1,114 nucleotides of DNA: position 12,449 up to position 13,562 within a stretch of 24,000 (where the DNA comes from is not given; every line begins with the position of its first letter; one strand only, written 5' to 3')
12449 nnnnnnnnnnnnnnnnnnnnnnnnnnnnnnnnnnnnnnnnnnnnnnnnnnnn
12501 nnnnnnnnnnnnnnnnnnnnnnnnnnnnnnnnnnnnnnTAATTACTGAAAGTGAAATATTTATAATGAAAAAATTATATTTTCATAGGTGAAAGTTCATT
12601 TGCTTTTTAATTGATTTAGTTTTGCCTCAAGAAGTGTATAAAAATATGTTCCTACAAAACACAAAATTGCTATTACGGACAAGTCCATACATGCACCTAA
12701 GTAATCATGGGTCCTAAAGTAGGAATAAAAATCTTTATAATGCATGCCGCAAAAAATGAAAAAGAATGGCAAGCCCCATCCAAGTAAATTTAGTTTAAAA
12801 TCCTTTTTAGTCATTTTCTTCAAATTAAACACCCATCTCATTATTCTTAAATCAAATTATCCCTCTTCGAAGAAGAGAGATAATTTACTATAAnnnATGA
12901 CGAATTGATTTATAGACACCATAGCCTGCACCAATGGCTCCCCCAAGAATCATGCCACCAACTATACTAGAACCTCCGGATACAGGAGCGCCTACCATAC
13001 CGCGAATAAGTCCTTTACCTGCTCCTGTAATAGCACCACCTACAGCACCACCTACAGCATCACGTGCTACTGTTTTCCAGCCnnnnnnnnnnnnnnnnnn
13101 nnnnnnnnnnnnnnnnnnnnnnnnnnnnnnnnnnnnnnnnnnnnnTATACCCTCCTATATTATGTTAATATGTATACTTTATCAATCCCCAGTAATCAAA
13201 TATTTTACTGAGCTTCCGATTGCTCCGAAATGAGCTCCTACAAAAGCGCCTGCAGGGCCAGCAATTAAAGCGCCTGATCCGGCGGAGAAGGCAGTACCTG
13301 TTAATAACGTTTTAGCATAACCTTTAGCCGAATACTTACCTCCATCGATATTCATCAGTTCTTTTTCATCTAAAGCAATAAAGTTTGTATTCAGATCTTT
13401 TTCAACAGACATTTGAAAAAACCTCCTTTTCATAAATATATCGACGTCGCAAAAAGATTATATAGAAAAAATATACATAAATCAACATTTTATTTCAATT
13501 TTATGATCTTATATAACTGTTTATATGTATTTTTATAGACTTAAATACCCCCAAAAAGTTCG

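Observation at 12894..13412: Pair of cysteine-free, GxxxG-rich double-glycine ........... resembling lactacin F / brochocin-C / thermophilin 13 / cerein 7B-type components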

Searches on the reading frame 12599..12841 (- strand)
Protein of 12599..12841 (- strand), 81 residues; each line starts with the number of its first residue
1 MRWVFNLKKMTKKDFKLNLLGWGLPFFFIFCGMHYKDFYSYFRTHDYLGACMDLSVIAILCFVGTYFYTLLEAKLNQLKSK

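Call 4: search_protein_families(library=pfam, proteins=[window:12599-12841:-], max_evalue=1)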
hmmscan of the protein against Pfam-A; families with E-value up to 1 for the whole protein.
seq(81 aa): 0 families

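Call 5: search_protein_families(library=ncbifam, proteins=[window:12599-12841:-], max_evalue=1)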
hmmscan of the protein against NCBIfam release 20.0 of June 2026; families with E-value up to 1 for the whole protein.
seq(81 aa): 0 families

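Call 77: search_protein_families(library=padloc, proteins=[window:12599-12841:-], max_evalue=1)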
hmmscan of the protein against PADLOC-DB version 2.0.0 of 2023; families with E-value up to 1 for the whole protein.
seq(81 aa): 0 families

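Call 88: search_protein_families(library=phrogs, proteins=[window:12599-12841:-], max_evalue=0.1)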
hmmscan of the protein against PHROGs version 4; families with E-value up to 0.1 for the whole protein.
seq(81 aa): 1 family
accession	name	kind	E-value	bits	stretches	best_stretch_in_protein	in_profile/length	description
phrog_36116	-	unknown function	0.012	16.9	1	7-67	34-94/166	-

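Call 90: find_homologous_proteins(query=A5, max_evalue=0.001)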
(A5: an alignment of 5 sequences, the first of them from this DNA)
Query A5 (5 sequences) (81 aa, profile of the alignment): 5 proteins with E <= 0.001 among 74 candidates.
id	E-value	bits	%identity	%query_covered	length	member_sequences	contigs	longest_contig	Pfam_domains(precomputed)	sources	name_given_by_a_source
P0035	2.3e-31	125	100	100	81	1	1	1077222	-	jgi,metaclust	metaclust:status=active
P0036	4.8e-30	121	28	62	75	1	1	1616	-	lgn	-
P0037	2.8e-27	112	35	74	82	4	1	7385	-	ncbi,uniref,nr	ncbi:hypothetical protein [Bacillus toyonensis]|uniref:hypothetical protein n=1 Tax=Bacillus toyonen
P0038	1.0e-20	91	34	86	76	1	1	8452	-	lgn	-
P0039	7.9e-20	89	34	86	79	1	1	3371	-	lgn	-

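Call 91: find_encoding_contigs(protein=P0038, flank=5000, max_places=2)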
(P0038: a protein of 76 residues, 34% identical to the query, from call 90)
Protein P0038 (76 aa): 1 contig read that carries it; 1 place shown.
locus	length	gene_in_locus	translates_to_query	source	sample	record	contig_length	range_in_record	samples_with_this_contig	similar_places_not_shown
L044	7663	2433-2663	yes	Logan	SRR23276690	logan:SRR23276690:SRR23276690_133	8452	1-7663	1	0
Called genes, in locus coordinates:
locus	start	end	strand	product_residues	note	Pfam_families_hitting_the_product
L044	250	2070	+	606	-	PF02534:T4SS-DNA_transf, PF10412:TrwB_AAD_bind, PF12696:TraG-D_C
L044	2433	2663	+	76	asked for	-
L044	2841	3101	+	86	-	-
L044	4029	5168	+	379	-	PF22872:DUF7018, PF13159:DUF3994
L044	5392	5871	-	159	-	PF02517:Rce1-like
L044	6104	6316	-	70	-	-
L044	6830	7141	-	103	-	-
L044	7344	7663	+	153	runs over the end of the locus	PF02517:Rce1-like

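Call 92: find_encoding_contigs(protein=P0039, flank=5000, max_places=2)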
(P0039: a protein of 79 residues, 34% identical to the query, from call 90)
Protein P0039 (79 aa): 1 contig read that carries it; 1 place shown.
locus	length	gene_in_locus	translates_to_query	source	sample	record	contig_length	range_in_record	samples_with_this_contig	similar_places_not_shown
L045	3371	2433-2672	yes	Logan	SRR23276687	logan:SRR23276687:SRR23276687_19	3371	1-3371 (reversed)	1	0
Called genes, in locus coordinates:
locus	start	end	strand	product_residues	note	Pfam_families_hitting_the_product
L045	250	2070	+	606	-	PF02534:T4SS-DNA_transf, PF10412:TrwB_AAD_bind, PF12696:TraG-D_C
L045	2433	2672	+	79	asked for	-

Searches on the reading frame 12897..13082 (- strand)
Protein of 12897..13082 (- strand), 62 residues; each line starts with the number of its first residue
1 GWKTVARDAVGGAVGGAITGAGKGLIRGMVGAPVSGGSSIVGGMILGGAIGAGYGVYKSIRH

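Call 87: search_solved_structures(query=A3, max_evalue=1)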
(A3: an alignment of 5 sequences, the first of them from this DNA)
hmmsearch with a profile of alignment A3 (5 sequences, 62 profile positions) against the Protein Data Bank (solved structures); distinct sequences matched with E-value up to 1: 0.

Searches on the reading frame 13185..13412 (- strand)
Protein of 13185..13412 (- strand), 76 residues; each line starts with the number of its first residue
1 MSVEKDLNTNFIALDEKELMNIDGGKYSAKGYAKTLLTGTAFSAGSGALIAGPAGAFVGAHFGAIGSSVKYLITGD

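Call 4: search_protein_families(library=pfam, proteins=[window:13185-13412:-], max_evalue=1)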
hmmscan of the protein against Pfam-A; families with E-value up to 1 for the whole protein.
seq(76 aa): 3 families
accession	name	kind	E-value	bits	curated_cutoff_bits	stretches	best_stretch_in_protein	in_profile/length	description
PF10439.15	Bacteriocin_IIc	-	2.8e-09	37.3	27.1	1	10-65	3-58/59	Bacteriocin class II with double-glycine leader peptide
PF03047.20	ComC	-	0.0049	17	20.4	1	8-28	7-27/31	COMC family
PF20721.2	C19orf12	-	0.035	14.4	30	1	14-65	29-74/163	C19orf12-like protein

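Call 5: search_protein_families(library=ncbifam, proteins=[window:13185-13412:-], max_evalue=1)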
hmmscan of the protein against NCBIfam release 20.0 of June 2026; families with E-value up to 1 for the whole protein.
seq(76 aa): 7 families
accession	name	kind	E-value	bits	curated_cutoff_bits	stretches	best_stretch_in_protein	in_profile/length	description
NF051486.1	E492_microcin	equivalog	0.0017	18.8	50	1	14-70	4-62/88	E492 group microcin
NF038034.1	lactGbeta_entB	subfamily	0.0096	16.1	37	1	14-26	1-13/38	lactococcin G-beta/enterocin 1071B family bacteriocin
TIGR03789.1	pdsO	hypoth_equivalog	0.017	14.8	152.2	1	39-65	46-72/243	sortase-associated OmpA-like protein PdsO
TIGR03949.1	bact_IIb_cerein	subfamily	0.019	14.7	21.5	1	13-28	3-18/45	class IIb bacteriocin, lactobin A/cerein 7B family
NF033214.1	ComC_Streptocco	equivalog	0.045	13.4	50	1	11-26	10-25/41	competence-stimulating peptide ComC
TIGR01847.1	bacteriocin_sig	domain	0.056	14.1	15.7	1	11-25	1-15/15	bacteriocin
NF038167.1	cyan_ocin_like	subfamily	0.076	13.2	32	1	1-60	1-54/72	CTB family bacteriocin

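Call 7: find_homologous_proteins(query=window:13185-13412:-, max_evalue=0.01)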
Query seq(76 aa) (76 aa): 2 proteins with E <= 0.01 among 3 candidates.
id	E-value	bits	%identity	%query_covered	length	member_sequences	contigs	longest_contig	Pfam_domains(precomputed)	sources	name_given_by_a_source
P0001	9.0e-38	145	95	100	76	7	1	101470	PF10439.16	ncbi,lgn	ncbi:Blp family class II bacteriocin [Bacillus subtilis]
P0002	2.4e-14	71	68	70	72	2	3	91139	PF10439.16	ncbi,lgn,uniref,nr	ncbi:Blp family class II bacteriocin [Bacillus toyonensis]|uniref:Blp family class II bacteriocin n=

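Call 10: find_encoding_contigs(protein=P0001, flank=10000, max_places=4)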
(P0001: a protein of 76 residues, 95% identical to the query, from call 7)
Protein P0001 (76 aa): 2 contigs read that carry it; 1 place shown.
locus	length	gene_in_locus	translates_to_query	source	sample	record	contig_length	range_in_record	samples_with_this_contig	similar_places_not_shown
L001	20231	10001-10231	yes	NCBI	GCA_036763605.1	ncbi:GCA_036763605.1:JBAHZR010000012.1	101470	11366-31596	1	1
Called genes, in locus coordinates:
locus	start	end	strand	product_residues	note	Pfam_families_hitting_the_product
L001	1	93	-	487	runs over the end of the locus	PF00171:Aldedh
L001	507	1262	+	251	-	PF08220:HTH_DeoR, PF08279:HTH_11, PF09012:FeoC (faint), PF00455:DeoRC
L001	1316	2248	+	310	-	PF00248:Aldo_ket_red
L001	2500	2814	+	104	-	-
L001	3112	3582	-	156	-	-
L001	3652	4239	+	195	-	PF07336:ABATE, PF11706:zf-CGNR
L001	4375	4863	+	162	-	PF04982:TM_HPP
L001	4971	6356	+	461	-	PF00083:Sugar_tr, PF07690:MFS_1, PF06609:TRI12 (weak), PF07690:MFS_1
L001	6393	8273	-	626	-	PF02518:HATPase_c (weak), PF13589:HATPase_c_3, PF00183:HSP90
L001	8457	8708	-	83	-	-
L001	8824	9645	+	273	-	PF00106:adh_short, PF08659:KR, PF23441:SDR (weak), PF13561:adh_short_C2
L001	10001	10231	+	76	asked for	PF10439:Bacteriocin_IIc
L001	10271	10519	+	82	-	-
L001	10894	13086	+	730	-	PF03412:Peptidase_C39, PF00664:ABC_membrane, PF02463:SMC_N (weak), PF00005:ABC_tran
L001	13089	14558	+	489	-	PF25917:BSH_RND (weak), PF25887:HB_LcnD, PF25940:LcnD_C (weak), PF26002:Beta-barrel_AprE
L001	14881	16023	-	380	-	PF00440:TetR_N, PF13022:HTH_Tnp_1_2 (faint), PF14278:TetR_C_8 (faint), PF00440:TetR_N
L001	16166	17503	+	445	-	PF00171:Aldedh, PF05893:LuxC (faint)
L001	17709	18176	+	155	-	PF06271:RDD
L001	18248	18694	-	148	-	PF17369:DUF5391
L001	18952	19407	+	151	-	PF06271:RDD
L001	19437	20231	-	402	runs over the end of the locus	PF04235:DUF418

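Call 11: find_encoding_contigs(protein=P0002, flank=8000, max_places=4)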
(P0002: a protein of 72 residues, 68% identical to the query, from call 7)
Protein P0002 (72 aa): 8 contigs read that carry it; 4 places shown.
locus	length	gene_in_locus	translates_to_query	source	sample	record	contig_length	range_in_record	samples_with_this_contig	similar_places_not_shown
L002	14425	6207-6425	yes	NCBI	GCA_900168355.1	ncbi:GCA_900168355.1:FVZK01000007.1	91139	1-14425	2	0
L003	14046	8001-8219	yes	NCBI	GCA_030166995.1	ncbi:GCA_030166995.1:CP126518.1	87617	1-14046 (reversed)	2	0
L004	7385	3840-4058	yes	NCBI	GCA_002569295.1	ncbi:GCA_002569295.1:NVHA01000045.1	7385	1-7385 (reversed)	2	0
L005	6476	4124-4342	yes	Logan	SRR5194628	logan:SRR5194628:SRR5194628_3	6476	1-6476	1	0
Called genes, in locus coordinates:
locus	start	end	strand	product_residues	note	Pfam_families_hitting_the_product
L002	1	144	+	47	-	?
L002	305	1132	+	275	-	-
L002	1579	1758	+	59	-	PF13783:DUF4177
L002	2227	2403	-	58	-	-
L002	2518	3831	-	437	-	PF25973:BSH_CzcB (faint), PF25940:LcnD_C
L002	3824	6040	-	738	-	PF03412:Peptidase_C39, PF00664:ABC_membrane, PF00005:ABC_tran, PF02463:SMC_N (faint)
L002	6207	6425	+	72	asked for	PF10439:Bacteriocin_IIc (weak)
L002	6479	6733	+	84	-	-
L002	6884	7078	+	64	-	PF12844:HTH_19 (weak), PF13443:HTH_26, PF13560:HTH_31 (weak), PF01381:HTH_3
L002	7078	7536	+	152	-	-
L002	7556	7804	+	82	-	-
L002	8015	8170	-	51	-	-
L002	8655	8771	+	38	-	-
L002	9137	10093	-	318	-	-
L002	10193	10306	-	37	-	-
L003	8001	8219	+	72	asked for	PF10439:Bacteriocin_IIc (weak)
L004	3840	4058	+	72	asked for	PF10439:Bacteriocin_IIc (weak)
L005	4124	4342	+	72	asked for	PF10439:Bacteriocin_IIc (weak)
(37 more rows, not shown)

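Call 18: search_dna_similar(query=window:13185-13412:-, collection=plasmids, mode=protein, max_evalue=1, max_rows=30)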
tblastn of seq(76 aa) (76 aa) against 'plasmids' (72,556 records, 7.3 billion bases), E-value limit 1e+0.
Records with a match: 36; places in all: 36; records where one place covers at least 80% of the query: 5.
Best place of each record, by identity: 60-80% 1; <60% 35.
By first word of the organism name: Staphylococcus 19; Bacillus 10; Lactococcus 2; Enterococcus 2; Pseudomonas 1; Limosilactobacillus 1; Streptococcus 1.
By predicted mobility (MOB-suite, as given by PLSDB): mobilizable 23; non-mobilizable 11; conjugative 2.
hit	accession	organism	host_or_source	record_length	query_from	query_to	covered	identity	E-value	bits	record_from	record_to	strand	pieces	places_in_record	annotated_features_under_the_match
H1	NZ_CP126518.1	Bacillus toyonensis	bacterial isolate,warm, humid forested ...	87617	24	76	70%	67.9%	3e-7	52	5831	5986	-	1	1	Blp family class II bacteriocin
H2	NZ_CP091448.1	Bacillus cereus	Moringa oleifera,whole organism,root ...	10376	14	73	79%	43.3%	2e-4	44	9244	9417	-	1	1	Blp family class II bacteriocin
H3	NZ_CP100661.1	Pseudomonas fluorescens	-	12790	14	73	79%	43.3%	2e-4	44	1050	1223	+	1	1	Blp family class II bacteriocin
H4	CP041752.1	Bacillus paranthracis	Homo sapiens,stool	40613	14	73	79%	43.3%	2e-4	44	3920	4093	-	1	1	bacteriocin, lactococcin A1 family protein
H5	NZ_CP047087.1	Bacillus paranthracis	vomit from a food poisoning case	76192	14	73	79%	43.3%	2e-4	44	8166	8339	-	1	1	Blp family class II bacteriocin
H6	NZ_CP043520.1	Lactococcus lactis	Cell culture,Laboratory isolate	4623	10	67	76%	43.1%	7e-3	40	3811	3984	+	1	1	Blp family class II bacteriocin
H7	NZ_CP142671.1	Bacillus albus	cell culture,soil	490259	8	72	86%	36.9%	9e-3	40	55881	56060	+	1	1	hypothetical protein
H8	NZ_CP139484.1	Bacillus sp. RA(2023)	mixed culture,soil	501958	8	72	86%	36.9%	9e-3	40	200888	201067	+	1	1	hypothetical protein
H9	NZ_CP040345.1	Bacillus albus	Apostichopus japonicus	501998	8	72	86%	36.9%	9e-3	40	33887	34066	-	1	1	hypothetical protein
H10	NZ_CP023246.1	Bacillus cereus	bacteria,pure culture,air in Laboratory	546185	8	72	86%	36.9%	9e-3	40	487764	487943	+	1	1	hypothetical protein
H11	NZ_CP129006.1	Bacillus cereus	cattle,Isolated from the spleen of ...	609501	8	72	86%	36.9%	9e-3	40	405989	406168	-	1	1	hypothetical protein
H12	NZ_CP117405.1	Lactococcus lactis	wheat,Cell culture,rhizosphere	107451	10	67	76%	41.4%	1e+0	34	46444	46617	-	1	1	lactococcin family bacteriocin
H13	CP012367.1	Enterococcus durans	-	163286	14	65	68%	45.3%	3e-3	41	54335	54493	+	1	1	bacteriocin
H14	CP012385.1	Enterococcus durans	-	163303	14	65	68%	45.3%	3e-3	41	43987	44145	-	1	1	bacteriocin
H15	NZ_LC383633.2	Staphylococcus aureus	-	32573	14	65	68%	43.4%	2e-2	39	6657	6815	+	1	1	Blp family class II bacteriocin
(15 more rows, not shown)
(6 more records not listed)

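Call 28: find_related_loci(query=A1, collection=genome_contigs, flank=6000)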
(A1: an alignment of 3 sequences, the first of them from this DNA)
Query A1 (76 aa) in genome_contigs; peptide patterns used: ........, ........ (x = any residue, [..] = any of these).
122 stretches matched a pattern, but none encodes a relative of the query by tblastn (E <= 1e-3).

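Call 46: predict_structure(alignment_id=A1)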
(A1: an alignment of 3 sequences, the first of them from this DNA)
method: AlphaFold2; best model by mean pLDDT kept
length: 76 residues; sequences in the alignment: 3
mean_pLDDT: 51.5   pTM: 0.25
mean pLDDT of the five models: 51.5, 45.3, 43.8, 43.3, 36.6
residues with pLDDT >= 90: 0; 70-90: 0; 50-70: 49; < 50: 27
segments of 3 or more residues with pLDDT < 50: 1-3, 23-31, 45-49
pLDDT, mean of each block of 10 residues (from residue 1): 49 50 46 54 50 53 59 51
secondary structure, 60 per line:
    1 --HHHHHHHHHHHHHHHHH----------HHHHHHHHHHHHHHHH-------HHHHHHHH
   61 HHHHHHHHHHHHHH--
elements in order: H3-19 H30-45 H53-74

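Call 68: list_cluster_members(proteins=[P0001, P0002, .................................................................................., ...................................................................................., window:13185-13412:-, window:12897-13145:-, window:12599-12841:-, P0006, P0007])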
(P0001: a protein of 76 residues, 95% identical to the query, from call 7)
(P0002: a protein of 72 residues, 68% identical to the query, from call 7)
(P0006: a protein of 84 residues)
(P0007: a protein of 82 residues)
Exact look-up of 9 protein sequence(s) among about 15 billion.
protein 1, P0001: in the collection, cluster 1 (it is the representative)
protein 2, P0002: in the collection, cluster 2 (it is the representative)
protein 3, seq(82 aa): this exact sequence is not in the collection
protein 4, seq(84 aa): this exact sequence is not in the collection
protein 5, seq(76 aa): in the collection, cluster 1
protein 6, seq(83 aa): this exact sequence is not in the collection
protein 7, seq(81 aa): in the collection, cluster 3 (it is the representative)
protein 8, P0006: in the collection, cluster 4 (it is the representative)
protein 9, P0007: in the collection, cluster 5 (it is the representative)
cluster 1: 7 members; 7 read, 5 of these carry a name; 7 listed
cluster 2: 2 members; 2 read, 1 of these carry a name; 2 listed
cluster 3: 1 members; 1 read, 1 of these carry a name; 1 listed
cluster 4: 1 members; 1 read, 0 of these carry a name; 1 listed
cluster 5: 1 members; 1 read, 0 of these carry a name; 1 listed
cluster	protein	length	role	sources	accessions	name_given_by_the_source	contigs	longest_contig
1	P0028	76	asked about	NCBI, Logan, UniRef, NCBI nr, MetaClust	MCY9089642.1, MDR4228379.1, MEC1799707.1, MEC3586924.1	bacteriocin [Bacillus mojavensis] | Blp family class II bacteriocin n=1 Tax=Bacillus TaxID=1386 RepID=UPI000287AB52 | Blp family class II bacteriocin [Bacillus mojavensis]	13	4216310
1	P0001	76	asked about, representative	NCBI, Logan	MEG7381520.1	Blp family class II bacteriocin [Bacillus subtilis]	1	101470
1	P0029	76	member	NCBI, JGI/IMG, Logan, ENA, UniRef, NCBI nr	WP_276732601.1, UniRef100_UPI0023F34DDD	Blp family class II bacteriocin [Bacillus sp. (in: firmicutes)] | Blp family class II bacteriocin n=1 Tax=Bacillus sp. TaxID=1409 RepID=UPI0023F34DDD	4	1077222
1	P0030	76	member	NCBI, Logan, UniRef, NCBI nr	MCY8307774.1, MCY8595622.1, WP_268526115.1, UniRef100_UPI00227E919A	Blp family class II bacteriocin [Bacillus vallismortis] | Blp family class II bacteriocin n=1 Tax=Bacillus vallismortis TaxID=72361 ...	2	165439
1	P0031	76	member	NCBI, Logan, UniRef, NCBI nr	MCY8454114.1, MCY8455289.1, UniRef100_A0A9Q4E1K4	Blp family class II bacteriocin [Bacillus spizizenii] | Blp family class II bacteriocin n=1 Tax=Bacillus spizizenii TaxID=96241 ...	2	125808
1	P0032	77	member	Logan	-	-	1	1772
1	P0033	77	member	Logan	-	-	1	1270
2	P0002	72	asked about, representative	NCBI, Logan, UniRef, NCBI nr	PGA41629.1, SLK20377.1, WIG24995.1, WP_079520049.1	Blp family class II bacteriocin [Bacillus toyonensis] | Blp family class II bacteriocin n=1 Tax=Bacillus toyonensis TaxID=155322 ...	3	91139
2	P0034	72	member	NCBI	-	-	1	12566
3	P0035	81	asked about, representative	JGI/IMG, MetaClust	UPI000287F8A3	status=active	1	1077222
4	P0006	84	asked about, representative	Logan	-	-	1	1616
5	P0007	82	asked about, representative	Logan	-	-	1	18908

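Call 86: search_solved_structures(query=A1, max_evalue=1)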
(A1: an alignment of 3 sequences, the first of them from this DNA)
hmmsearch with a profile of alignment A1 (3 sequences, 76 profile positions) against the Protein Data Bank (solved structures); distinct sequences matched with E-value up to 1: 0.

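Call 88: search_protein_families(library=phrogs, proteins=[window:13185-13412:-], max_evalue=0.1)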
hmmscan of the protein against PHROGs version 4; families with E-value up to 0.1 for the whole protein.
seq(76 aa): 0 families
